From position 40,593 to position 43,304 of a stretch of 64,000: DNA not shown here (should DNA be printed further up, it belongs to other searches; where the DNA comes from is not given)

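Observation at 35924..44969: rpoN-coupled 7-gene extracytoplasmic glycosylation cluster (2 polyprenyl-P sugar synthases, 2 GT-C-like proteins, flippase-like protein, GT4, methyltransferase)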

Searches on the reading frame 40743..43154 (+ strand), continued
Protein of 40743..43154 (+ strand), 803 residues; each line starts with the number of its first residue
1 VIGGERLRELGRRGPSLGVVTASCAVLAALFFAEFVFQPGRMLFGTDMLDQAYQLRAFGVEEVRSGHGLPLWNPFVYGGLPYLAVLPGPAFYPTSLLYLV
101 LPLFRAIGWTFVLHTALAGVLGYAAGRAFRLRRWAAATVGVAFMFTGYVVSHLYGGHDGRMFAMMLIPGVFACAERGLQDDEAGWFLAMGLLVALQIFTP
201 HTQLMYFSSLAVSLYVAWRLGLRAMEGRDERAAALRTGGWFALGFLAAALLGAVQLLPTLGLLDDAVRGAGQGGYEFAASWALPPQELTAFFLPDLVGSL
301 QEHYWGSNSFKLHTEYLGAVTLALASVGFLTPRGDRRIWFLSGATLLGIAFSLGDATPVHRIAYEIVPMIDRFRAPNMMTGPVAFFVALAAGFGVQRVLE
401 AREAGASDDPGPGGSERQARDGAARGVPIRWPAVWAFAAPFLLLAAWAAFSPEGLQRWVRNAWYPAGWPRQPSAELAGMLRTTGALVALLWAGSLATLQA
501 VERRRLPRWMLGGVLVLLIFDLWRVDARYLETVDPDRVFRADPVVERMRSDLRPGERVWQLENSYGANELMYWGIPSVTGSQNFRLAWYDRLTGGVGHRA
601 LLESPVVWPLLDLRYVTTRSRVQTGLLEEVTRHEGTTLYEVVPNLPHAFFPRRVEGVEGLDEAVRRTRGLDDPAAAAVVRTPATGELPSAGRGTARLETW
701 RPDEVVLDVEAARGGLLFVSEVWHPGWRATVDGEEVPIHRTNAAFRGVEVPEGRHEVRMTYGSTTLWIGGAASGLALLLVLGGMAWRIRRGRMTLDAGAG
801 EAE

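Call 31: fold_search(model_id=the predicted structure, library=pdb)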
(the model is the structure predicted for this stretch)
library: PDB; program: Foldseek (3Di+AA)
matches with E <= 10: 403; with E <= 0.001: 13
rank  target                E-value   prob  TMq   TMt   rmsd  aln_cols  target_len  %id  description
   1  6w98_A                2.0e-09  1.00  0.42  0.27  20.2       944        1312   12  Single-Particle Cryo-EM Structure of Arabinofuranosyltransferase AftD from Mycobacteria (released 2020-05-13)
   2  6wby                  1.3e-08  1.00  0.42  0.29  20.0       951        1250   13  Single-Particle Cryo-EM Structure of Arabinofuranosyltransferase AftD from Mycobacteria, Mutant R1389S Class 2 (released 2020-05-13)
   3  6wbx                  2.0e-07  1.00  0.39  0.26  21.9       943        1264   13  Single-Particle Cryo-EM Structure of Arabinofuranosyltransferase AftD from Mycobacteria, Mutant R1389S Class 1 (released 2020-05-13)
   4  5f15                  1.6e-05  1.00  0.35  0.46  10.3       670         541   13  Crystal Structure of ArnT from Cupriavidus metallidurans bound to Undecaprenyl phosphate (released 2016-02-17)
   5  5ogl_A                3.4e-05  1.00  0.34  0.38  11.3       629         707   11  Structure of bacterial oligosaccharyltransferase PglB in complex with an acceptor peptide and an lipid-linked oligosac (released 2017-10-25)
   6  6gxc_A                3.6e-05  1.00  0.34  0.38  11.3       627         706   11  Bacterial oligosaccharyltransferase PglB in complex with an inhibitory peptide and a reactive lipid-linked oligosaccha (released 2018-11-14)
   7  5ezm                  3.6e-05  1.00  0.36  0.49  10.3       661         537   14  Crystal Structure of ArnT from Cupriavidus metallidurans in the apo state (released 2016-02-17)
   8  3wak                  6.5e-05  1.00  0.31  0.29  18.2       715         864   12  Crystal structure of the Archaeoglobus fulgidus oligosaccharyltransferase (O29867_ARCFU) in the apo form (released 2013-10-30)
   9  8b6l_I                9.2e-05  1.00  0.35  0.41  18.2       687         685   11  Subtomogram average of the human Sec61-TRAP-OSTA-translocon (released 2022-12-07)
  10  9n9j_I                9.6e-05  1.00  0.38  0.43  13.3       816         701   11  Structure of a GRP94 folding intermediate engaged with a CCDC134- and FKBP11-bound secretory translocon (released 2025-11-19)
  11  8age_A                4.5e-04  1.00  0.40  0.48  12.2       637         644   12  Structure of yeast oligosaccharylransferase complex with acceptor peptide bound (released 2022-12-07)
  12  6x0o                  5.6e-04  1.00  0.27  0.22  19.7       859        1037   11  Single-Particle Cryo-EM Structure of Arabinosyltransferase EmbB from Mycobacterium smegmatis (released 2020-06-10)
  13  6ezn_F                6.4e-04  1.00  0.39  0.47  13.6       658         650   11  Cryo-EM structure of the yeast oligosaccharyltransferase (OST) complex (released 2018-01-17)
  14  3rce_A                1.0e-03  1.00  0.34  0.39  19.2       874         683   10  Bacterial oligosaccharyltransferase PglB (released 2011-06-15)
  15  6ftg_5                1.1e-03  1.00  0.34  0.42  15.1       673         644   13  Subtomogram average of OST-containing ribosome-translocon complexes from canine rough microsomal membranes (released 2018-03-21)
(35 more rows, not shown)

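Call 47: find_encoding_contigs(protein=P0110, flank=8000, max_places=2)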
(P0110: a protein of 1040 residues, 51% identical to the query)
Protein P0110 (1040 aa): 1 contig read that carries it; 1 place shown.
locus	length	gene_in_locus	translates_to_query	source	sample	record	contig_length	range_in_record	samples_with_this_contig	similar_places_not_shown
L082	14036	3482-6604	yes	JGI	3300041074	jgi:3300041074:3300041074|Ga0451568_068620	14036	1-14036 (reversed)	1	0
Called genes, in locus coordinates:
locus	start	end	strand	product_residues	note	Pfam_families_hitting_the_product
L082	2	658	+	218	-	?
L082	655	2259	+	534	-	PF13231:PMT_2, PF03901:Glyco_transf_22 (faint)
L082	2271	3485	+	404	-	PF13579:Glyco_trans_4_4, PF13439:Glyco_transf_4, PF20706:GT4-conflict, PF00534:Glycos_transf_1, PF13692:Glyco_trans_1_4, PF13524:Glyco_trans_1_2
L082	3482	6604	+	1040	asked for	PF05148:Methyltransf_8 (weak), PF13489:Methyltransf_23, PF08241:Methyltransf_11, PF08242:Methyltransf_12, PF13649:Methyltransf_25, PF13847:Methyltransf_31 (weak), PF09586:YfhO (weak)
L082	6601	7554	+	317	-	PF03706:LPG_synthase_TM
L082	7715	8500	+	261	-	PF00535:Glycos_transf_2, PF13641:Glyco_tranf_2_3 (weak)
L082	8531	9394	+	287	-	PF00520:Ion_trans, PF07885:Ion_trans_2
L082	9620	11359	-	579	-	PF14341:PilX_N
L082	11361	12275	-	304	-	-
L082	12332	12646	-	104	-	-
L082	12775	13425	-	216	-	PF07963:N_methyl (weak)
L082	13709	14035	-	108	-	?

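Call 65: search_protein_families(library=pfam, proteins=[L047:15939-16901:+, L047:17200-19977:+, L050:16155-18152:+, L050:18073-20571:+, L005:14479-16512:+, L018:15366-17075:+, L074:15196-17451:+, L066:11218-13290:+, L072:14070-15851:+, L048:15215-16999:-], max_evalue=0.0001)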
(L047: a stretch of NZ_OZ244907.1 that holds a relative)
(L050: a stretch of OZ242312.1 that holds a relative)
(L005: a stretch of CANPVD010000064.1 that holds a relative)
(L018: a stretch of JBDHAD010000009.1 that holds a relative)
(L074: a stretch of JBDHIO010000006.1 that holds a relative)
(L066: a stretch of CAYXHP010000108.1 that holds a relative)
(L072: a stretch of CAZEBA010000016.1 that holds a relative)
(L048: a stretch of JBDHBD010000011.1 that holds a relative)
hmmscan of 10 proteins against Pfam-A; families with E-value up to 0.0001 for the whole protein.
L047:15939-16901:+ (320 aa): 2 families
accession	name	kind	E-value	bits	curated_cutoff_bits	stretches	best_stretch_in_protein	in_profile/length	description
PF00520.37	Ion_trans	-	1.9e-37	129.2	25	1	68-278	2-233/241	Ion transport protein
PF07885.22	Ion_trans_2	-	5.1e-13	49.2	22.5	1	202-276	2-75/79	Ion channel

L047:17200-19977:+ (925 aa): 2 families
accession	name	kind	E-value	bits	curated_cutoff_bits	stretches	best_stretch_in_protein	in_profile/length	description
PF19313.5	DUF5916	-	2.2e-14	53.5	22.6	1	456-537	21-96/572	Domain of unknown function (DUF5916)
PF06452.16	CBM9_1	-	1.3e-06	28.8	23.4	1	222-392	1-157/185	Carbohydrate family 9 binding domain-like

L050:16155-18152:+ (665 aa): 1 family
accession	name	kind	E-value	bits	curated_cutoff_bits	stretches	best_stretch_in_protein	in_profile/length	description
PF19313.5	DUF5916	-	1.9e-14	53.8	22.6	1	195-277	20-96/572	Domain of unknown function (DUF5916)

L050:18073-20571:+ (832 aa): 1 family
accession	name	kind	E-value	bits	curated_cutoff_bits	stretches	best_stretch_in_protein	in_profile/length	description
PF19313.5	DUF5916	-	1.3e-14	54.3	22.6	1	361-444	19-96/572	Domain of unknown function (DUF5916)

L005:14479-16512:+ (677 aa): 6 families
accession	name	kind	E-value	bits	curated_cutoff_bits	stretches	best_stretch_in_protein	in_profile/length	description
PF02518.31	HATPase_c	-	8.5e-28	97.5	26.4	1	566-673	1-110/111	Histidine kinase-, DNA gyrase B-, and HSP90-like ATPase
PF08448.16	PAS_4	-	1.9e-09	38.2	23.1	1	137-247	4-109/110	PAS fold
PF00989.32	PAS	-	2.3e-09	37.7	22.6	1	129-241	2-111/113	PAS fold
PF13426.13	PAS_9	-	6e-07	30.1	27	1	138-245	1-103/103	PAS domain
PF00512.31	HisKA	-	6e-07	29.9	26.9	1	453-512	2-57/66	His Kinase A (phospho-acceptor) domain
PF13188.13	PAS_8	-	2.5e-05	24.4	21.8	1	128-187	1-60/65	PAS domain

L018:15366-17075:+ (569 aa): 2 families
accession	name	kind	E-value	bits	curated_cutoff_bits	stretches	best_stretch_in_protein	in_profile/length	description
PF00999.27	Na_H_Exchanger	-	1.2e-38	133.5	26.2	1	22-408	9-371/375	Sodium/hydrogen exchanger, transmembrane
PF00359.27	PTS_EIIA_2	-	9.7e-26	90.9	27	1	424-562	5-142/144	Phosphoenolpyruvate-dependent sugar phosphotransferase system, EIIA 2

L074:15196-17451:+ (751 aa): 2 families
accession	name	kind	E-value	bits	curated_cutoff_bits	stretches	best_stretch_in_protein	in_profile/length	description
PF19313.5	DUF5916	-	7.5e-15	55.1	22.6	1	285-363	24-96/572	Domain of unknown function (DUF5916)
PF06452.16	CBM9_1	-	7e-05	23.2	23.4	0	49-201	2-142/185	Carbohydrate family 9 binding domain-like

L066:11218-13290:+ (690 aa): 6 families
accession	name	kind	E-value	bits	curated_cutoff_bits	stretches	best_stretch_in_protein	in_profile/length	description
PF02518.31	HATPase_c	-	1.6e-25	90.2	26.4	1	559-665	2-110/111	Histidine kinase-, DNA gyrase B-, and HSP90-like ATPase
PF08448.16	PAS_4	-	3.3e-11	43.8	23.1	1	133-237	5-108/110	PAS fold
PF00989.32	PAS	-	1.9e-08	34.7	22.6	1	124-233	2-112/113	PAS fold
PF13426.13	PAS_9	-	3.1e-08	34.3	27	1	133-236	1-103/103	PAS domain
PF13185.12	GAF_2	-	6.5e-08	33.3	28.6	1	286-430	10-136/136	GAF domain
PF00512.31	HisKA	-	3.1e-06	27.6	26.9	1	444-504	1-57/66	His Kinase A (phospho-acceptor) domain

L072:14070-15851:+ (593 aa): 2 families
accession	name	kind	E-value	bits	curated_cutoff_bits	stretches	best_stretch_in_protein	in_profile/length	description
PF00999.27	Na_H_Exchanger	-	3e-50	171.6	26.2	1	45-385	3-349/375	Sodium/hydrogen exchanger, transmembrane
PF02254.24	TrkA_N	-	2.5e-15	57.2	23.8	1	440-553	1-114/116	TrkA-N domain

L048:15215-16999:- (594 aa): 1 family
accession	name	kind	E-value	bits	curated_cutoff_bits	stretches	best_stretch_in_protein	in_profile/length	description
PF14341.11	PilX_N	-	1.8e-09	37.9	25.5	1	14-63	2-50/51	PilX N-terminal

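Call 83: search_protein_representatives(alignment_id=A1)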
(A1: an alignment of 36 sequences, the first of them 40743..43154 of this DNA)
Query: 36 sequences, 776 profile positions. Proteins with E-value up to 0.001 (for the whole library): 75985; up to 1e-10: 47623; up to 1e-30: 12568. The best 150 are listed.
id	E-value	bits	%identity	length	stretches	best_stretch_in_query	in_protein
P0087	0.0e+00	1149.9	-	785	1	13-771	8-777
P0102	0.0e+00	1138.7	-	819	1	1-770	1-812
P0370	1.3e-256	870.1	-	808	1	16-767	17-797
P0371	1.7e-221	753.9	-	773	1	40-771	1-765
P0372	1.8e-219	747.3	-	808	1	14-767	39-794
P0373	1.0e-187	642.2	-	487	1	291-764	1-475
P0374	6.2e-157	540.4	-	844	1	23-767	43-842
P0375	1.1e-152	526.4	-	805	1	18-771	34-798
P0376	6.1e-151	520.6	-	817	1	18-767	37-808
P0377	9.7e-147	506.7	-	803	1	20-769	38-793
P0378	1.5e-145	502.8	-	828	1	16-773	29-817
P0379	1.4e-142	493.0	-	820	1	16-771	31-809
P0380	6.1e-140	484.3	-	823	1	5-770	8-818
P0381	4.9e-139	481.3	-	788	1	23-768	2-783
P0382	5.0e-138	477.9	-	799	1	15-769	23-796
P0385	3.6e-137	475.1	-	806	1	14-769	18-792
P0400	2.5e-126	439.2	-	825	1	8-772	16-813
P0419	9.8e-121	420.7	-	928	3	16-433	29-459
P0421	1.9e-120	419.8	-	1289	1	16-763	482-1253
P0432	1.8e-116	406.7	-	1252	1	16-769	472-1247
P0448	1.7e-111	390.2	-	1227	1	16-770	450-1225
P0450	7.9e-111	388.0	-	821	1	19-770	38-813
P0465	2.7e-108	379.6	-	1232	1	16-767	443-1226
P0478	9.4e-107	374.5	-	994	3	14-395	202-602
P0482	7.3e-106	371.6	-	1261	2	15-770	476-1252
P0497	5.2e-103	362.1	-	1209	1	13-771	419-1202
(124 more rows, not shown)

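Call 84: search_protein_families(library=pfam, proteins=[P0421, P0432, P0448, P0465, P0482, P0497, P0478, P0419], max_evalue=0.001)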
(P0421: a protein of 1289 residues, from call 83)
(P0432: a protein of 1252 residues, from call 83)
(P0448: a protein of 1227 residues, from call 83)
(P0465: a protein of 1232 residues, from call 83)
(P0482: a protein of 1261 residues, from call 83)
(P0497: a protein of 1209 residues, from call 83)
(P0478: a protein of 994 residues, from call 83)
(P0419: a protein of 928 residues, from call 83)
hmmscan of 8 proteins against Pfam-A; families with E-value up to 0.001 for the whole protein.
P0421 (1289 aa): 2 families
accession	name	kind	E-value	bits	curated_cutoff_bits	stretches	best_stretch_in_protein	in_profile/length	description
PF13231.12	PMT_2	-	2.7e-10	41.1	26.1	1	81-211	4-132/160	Dolichyl-phosphate-mannose-protein mannosyltransferase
PF09586.16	YfhO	-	3.4e-07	29.5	28.5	1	1163-1239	758-835/835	Bacterial membrane protein YfhO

P0432 (1252 aa): 2 families
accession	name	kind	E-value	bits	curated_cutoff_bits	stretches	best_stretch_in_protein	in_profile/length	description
PF13231.12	PMT_2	-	2.2e-09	38.2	26.1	1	78-207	4-132/160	Dolichyl-phosphate-mannose-protein mannosyltransferase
PF09586.16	YfhO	-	0.0001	21.3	28.5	1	1167-1223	775-831/835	Bacterial membrane protein YfhO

P0448 (1227 aa): 3 families
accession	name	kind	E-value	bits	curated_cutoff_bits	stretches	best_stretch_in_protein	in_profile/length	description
PF13231.12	PMT_2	-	2.1e-09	38.2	26.1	1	46-183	6-142/160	Dolichyl-phosphate-mannose-protein mannosyltransferase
PF02366.24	PMT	-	4.9e-08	33.3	22.7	1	56-173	77-199/245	Dolichyl-phosphate-mannose-protein mannosyltransferase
PF09586.16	YfhO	-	1e-06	27.9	28.5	1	1143-1204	774-835/835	Bacterial membrane protein YfhO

P0465 (1232 aa): 2 families
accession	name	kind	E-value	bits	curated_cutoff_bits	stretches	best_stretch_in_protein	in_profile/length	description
PF09586.16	YfhO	-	5.2e-07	28.9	28.5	1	1143-1206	769-833/835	Bacterial membrane protein YfhO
PF13231.12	PMT_2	-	3.3e-06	27.8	26.1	1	49-215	4-160/160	Dolichyl-phosphate-mannose-protein mannosyltransferase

P0482 (1261 aa): 3 families
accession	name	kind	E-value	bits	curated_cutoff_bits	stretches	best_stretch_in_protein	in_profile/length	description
PF13231.12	PMT_2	-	2.3e-12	47.8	26.1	1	76-238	4-156/160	Dolichyl-phosphate-mannose-protein mannosyltransferase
PF09586.16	YfhO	-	1e-09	37.8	28.5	1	1153-1228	756-832/835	Bacterial membrane protein YfhO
PF02366.24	PMT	-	2.7e-09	37.4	22.7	1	88-242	77-232/245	Dolichyl-phosphate-mannose-protein mannosyltransferase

P0497 (1209 aa): 3 families
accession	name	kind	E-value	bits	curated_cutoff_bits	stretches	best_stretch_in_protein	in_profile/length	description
PF13231.12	PMT_2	-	1.7e-13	51.5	26.1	1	84-221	4-138/160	Dolichyl-phosphate-mannose-protein mannosyltransferase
PF09586.16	YfhO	-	1.1e-12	47.7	28.5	1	1101-1178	756-834/835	Bacterial membrane protein YfhO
PF02366.24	PMT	-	0.00052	20.1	22.7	1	106-221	87-206/245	Dolichyl-phosphate-mannose-protein mannosyltransferase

P0478 (994 aa): 2 families
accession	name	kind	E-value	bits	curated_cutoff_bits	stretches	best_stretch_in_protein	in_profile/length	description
PF09586.16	YfhO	-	3.2e-16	59.3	28.5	2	902-972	764-835/835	Bacterial membrane protein YfhO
PF09852.15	DUF2079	-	8.5e-06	25.5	28.2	1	257-367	31-143/459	Predicted membrane protein (DUF2079)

P0419 (928 aa): 2 families
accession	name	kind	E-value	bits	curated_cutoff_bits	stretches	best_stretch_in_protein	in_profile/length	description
PF10131.15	PTPS_related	-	1.9e-08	33.7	26.4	1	105-459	9-313/621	6-pyruvoyl-tetrahydropterin synthase related domain; membrane protein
PF09586.16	YfhO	-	2.8e-08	33.1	28.5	1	820-905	749-835/835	Bacterial membrane protein YfhO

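Call 85: list_cluster_members(proteins=[P0374, P0375, P0376, P0377, P0378, P0380, P0385, P0421, P0400, P0450])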
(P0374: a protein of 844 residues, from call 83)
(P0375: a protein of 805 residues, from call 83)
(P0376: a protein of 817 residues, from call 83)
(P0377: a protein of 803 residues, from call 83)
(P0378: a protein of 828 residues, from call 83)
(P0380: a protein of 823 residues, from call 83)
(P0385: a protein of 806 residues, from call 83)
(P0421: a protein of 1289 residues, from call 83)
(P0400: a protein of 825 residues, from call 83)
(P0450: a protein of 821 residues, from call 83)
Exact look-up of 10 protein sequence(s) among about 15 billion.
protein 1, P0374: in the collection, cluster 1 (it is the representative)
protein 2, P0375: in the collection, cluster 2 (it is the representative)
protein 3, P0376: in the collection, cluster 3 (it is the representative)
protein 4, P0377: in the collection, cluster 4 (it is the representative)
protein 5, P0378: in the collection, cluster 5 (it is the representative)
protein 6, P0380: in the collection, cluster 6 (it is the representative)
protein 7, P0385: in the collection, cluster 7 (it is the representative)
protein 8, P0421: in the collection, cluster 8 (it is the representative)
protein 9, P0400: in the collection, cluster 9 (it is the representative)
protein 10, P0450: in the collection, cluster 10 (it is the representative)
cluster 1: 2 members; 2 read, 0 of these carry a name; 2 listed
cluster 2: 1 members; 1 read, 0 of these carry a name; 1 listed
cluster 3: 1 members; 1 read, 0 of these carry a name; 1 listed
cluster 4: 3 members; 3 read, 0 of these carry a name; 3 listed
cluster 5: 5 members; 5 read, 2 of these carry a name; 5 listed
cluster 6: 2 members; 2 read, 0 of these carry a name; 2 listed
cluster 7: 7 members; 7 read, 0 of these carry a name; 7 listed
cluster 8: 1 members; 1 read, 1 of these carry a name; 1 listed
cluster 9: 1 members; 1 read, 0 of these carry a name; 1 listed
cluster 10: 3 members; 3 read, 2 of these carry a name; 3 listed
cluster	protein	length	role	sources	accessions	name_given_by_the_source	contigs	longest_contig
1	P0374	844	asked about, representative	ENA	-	-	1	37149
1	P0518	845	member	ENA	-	-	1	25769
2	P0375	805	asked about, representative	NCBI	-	-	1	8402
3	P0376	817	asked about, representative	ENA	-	-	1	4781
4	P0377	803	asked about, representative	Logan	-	-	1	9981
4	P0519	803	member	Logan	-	-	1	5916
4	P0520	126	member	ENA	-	-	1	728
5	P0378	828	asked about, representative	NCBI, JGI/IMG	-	hypothetical protein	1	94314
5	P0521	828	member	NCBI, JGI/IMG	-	hypothetical protein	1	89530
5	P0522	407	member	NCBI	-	-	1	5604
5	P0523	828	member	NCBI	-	-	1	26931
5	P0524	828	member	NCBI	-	-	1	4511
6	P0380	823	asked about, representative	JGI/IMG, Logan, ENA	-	-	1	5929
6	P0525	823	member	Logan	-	-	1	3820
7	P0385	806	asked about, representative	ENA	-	-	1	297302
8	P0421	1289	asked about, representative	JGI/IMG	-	hypothetical protein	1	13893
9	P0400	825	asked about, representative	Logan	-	-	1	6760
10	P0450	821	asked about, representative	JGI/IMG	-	hypothetical protein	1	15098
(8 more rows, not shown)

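Call 87: find_encoding_contigs(protein=P0421, flank=7000, max_places=2)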
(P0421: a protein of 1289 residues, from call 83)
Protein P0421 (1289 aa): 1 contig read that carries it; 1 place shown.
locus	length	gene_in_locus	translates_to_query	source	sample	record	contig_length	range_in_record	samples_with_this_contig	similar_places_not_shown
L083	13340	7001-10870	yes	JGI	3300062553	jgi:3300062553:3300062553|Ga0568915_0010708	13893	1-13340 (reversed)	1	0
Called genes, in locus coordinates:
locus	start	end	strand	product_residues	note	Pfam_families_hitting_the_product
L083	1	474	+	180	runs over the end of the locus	-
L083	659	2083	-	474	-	PF14691:Fer4_20, PF01262:AlaDh_PNT_C (faint), PF07992:Pyr_redox_2, PF13738:Pyr_redox_3 (faint), PF00070:Pyr_redox (faint), PF13450:NAD_binding_8 (weak)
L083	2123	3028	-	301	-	PF00175:NAD_binding_1 (weak), PF10418:DHODB_Fe-S_bind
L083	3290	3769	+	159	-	-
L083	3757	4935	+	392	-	-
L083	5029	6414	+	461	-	PF00404:Dockerin_1 (weak)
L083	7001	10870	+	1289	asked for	PF13231:PMT_2, PF09586:YfhO (weak)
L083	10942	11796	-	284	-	PF00140:Sigma70_r1_2, PF04542:Sigma70_r2, PF04539:Sigma70_r3, PF04545:Sigma70_r4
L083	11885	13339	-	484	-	?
